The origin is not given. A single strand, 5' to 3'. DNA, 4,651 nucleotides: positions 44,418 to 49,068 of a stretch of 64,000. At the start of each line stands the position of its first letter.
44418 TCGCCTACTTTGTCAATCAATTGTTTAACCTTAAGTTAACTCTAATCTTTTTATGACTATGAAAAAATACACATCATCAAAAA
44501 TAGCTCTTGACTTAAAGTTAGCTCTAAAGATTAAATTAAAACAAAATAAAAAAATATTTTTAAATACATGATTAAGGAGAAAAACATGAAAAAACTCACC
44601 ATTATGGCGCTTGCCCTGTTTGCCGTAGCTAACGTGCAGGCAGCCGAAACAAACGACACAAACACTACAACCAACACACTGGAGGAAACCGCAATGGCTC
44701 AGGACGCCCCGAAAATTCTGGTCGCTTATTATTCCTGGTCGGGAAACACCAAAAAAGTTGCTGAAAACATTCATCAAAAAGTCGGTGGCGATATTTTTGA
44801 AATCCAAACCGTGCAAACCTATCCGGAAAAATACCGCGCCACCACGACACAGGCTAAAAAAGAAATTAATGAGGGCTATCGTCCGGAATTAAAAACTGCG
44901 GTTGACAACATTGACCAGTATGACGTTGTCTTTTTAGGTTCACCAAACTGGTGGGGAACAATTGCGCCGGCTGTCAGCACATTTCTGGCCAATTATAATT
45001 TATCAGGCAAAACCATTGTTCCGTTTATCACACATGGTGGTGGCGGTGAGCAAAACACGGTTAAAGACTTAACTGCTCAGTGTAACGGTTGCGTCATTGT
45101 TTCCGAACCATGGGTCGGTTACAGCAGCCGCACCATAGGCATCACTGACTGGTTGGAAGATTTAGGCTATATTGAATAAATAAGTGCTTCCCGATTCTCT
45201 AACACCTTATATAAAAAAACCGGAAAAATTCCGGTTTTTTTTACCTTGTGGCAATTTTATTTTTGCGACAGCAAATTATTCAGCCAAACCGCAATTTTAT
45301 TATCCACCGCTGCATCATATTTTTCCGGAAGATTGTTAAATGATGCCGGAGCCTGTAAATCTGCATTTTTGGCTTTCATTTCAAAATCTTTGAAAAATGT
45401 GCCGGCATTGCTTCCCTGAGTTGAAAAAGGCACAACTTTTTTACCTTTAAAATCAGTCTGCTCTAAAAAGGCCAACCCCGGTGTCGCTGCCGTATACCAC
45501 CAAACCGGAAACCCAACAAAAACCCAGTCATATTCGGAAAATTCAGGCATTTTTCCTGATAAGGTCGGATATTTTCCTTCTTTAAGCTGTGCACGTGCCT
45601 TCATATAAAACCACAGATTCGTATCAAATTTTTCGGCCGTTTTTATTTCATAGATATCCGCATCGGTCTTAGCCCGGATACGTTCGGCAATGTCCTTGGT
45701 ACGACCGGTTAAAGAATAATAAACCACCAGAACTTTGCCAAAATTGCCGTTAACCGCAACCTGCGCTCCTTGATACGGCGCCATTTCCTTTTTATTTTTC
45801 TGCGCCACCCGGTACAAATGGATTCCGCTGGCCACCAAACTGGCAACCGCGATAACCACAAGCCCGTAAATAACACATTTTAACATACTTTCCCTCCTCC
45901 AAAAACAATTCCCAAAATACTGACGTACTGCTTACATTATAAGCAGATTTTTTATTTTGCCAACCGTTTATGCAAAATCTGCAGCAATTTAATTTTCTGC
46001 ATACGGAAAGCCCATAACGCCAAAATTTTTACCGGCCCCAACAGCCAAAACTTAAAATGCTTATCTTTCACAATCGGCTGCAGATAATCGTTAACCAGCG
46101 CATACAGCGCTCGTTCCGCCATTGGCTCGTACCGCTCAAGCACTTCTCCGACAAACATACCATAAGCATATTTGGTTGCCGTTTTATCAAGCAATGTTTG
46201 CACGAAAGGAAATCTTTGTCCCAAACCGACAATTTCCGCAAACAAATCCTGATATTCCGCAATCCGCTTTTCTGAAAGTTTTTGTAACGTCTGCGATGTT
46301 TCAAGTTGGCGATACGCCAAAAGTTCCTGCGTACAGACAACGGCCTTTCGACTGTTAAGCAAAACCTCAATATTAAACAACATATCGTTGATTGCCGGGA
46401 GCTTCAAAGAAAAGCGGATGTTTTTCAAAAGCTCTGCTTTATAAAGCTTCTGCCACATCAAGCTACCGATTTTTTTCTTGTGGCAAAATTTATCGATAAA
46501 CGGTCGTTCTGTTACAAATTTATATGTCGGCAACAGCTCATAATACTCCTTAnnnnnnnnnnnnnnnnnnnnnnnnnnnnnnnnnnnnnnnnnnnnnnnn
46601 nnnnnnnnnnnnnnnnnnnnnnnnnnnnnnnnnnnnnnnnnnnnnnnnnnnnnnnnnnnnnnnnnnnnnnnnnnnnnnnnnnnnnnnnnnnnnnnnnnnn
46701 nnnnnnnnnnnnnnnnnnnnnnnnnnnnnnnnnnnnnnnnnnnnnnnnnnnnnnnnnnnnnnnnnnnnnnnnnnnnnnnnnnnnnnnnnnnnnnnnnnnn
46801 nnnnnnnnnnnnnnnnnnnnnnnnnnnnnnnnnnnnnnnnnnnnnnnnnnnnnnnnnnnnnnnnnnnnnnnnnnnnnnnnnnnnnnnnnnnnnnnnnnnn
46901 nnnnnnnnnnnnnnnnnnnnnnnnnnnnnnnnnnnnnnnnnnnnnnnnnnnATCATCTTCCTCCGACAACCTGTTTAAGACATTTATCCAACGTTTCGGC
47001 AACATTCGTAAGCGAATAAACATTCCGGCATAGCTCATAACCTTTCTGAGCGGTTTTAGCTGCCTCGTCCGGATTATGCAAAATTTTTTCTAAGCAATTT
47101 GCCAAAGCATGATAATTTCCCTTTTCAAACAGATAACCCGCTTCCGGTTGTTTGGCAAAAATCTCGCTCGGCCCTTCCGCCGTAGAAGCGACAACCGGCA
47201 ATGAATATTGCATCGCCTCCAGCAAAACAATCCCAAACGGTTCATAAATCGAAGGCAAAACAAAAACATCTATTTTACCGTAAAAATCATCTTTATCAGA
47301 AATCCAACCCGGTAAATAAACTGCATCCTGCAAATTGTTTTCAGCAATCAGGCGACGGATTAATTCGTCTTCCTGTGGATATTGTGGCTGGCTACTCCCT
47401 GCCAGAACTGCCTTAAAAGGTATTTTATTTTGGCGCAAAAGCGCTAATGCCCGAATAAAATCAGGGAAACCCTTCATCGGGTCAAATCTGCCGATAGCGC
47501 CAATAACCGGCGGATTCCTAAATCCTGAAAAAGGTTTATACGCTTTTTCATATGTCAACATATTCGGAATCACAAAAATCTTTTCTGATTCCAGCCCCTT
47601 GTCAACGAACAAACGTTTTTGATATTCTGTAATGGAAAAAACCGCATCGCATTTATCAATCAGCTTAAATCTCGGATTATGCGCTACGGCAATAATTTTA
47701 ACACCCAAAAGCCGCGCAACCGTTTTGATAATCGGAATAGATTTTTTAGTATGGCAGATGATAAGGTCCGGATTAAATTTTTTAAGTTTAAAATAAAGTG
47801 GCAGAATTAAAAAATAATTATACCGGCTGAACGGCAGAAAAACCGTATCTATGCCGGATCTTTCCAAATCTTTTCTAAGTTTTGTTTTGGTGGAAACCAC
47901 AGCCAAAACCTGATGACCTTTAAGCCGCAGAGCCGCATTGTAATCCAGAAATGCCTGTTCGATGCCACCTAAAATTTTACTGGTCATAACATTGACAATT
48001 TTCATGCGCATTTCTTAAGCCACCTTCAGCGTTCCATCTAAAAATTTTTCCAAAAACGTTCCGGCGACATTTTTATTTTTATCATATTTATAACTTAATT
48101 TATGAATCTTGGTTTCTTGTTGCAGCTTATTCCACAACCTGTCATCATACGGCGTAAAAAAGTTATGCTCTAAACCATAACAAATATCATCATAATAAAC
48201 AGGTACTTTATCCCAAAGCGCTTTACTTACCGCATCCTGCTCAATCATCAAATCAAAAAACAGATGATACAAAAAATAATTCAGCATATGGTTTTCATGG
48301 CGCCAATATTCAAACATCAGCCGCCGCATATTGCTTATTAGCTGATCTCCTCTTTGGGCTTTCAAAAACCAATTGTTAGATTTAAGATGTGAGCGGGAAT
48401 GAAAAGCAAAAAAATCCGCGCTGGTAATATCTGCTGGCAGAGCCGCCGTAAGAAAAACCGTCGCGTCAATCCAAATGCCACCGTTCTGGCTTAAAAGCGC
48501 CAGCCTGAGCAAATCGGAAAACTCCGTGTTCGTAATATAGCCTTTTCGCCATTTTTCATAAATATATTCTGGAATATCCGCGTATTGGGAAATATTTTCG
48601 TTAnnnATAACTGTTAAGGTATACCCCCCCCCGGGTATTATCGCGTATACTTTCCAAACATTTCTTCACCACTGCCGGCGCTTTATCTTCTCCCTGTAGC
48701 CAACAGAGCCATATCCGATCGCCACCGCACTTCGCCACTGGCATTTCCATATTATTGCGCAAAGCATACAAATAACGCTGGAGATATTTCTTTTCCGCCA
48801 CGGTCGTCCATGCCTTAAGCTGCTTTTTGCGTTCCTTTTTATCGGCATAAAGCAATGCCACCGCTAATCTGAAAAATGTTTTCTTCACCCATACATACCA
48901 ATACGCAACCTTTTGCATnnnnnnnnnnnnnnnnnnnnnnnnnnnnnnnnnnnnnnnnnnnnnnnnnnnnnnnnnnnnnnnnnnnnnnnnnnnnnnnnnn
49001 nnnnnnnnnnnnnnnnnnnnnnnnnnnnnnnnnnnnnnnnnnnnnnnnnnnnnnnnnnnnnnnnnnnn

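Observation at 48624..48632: Second identical G9 tract interrupts the first glycosyltransferase of the same three-gene operon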

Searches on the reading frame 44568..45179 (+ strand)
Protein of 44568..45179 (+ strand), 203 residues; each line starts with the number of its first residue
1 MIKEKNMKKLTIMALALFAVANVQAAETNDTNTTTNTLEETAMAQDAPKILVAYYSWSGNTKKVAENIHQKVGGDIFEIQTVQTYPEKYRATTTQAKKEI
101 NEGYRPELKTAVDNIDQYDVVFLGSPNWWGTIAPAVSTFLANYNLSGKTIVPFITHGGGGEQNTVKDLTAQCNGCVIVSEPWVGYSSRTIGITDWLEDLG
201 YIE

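Call 6: search_protein_families(library=pfam, proteins=[window:44568-45179:+], max_evalue=0.01)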
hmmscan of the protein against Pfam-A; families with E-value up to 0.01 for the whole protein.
window:44568-45179:+ (203 aa): 4 families
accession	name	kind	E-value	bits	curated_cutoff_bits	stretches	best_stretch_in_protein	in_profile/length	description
PF12682.12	Flavodoxin_4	-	1e-28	100.3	24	1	49-198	1-154/155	Flavodoxin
PF12641.12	Flavodoxin_3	-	7.9e-09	36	27.5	1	51-89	1-41/160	Flavodoxin domain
PF12724.12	Flavodoxin_5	-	2.1e-07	31.8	27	0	51-83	1-35/145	Flavodoxin domain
PF03358.20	FMN_red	-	4.2e-07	30.1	24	1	56-182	9-144/152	NADPH-dependent FMN reductase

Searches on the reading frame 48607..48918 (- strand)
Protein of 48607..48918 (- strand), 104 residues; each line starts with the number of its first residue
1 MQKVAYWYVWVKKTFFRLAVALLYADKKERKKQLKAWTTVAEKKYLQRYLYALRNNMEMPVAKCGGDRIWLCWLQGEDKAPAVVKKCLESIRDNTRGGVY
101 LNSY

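Call 18: list_cluster_members(proteins=[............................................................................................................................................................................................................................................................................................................, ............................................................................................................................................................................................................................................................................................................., window:48607-48918:-, window:48018-48512:-, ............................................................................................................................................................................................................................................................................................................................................, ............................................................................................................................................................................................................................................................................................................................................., window:46553-46951:-, L003:2435-3094:+])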
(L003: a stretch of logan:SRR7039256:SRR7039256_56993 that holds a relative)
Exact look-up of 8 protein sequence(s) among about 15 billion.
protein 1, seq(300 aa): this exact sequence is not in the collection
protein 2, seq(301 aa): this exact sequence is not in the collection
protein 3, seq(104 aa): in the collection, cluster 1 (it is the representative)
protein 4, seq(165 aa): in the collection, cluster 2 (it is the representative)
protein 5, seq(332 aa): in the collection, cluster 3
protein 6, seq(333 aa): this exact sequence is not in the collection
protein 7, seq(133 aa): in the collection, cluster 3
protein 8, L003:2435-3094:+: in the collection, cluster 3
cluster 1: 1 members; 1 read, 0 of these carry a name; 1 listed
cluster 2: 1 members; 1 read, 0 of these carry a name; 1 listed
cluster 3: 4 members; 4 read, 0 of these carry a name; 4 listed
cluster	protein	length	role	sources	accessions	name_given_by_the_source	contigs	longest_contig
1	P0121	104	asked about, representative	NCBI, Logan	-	-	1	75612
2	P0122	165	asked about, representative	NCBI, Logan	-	-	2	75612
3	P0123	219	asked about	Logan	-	-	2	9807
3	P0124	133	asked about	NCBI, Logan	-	-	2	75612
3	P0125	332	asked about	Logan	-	-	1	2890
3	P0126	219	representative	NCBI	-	-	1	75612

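Call 20: find_encoding_contigs(protein=P0125, flank=8000, max_places=10)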
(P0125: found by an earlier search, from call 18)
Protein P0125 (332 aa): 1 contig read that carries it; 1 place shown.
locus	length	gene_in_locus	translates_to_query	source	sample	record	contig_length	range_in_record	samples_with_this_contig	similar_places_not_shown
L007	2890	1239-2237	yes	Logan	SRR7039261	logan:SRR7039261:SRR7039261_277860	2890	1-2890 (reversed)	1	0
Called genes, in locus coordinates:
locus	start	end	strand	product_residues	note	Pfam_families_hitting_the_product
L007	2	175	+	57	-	?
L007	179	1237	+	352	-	PF13439:Glyco_transf_4, PF13579:Glyco_trans_4_4 (weak), PF20706:GT4-conflict, PF00534:Glycos_transf_1, PF13692:Glyco_trans_1_4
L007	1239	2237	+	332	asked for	PF00535:Glycos_transf_2, PF10111:Glyco_tranf_2_2, PF13641:Glyco_tranf_2_3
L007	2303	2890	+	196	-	?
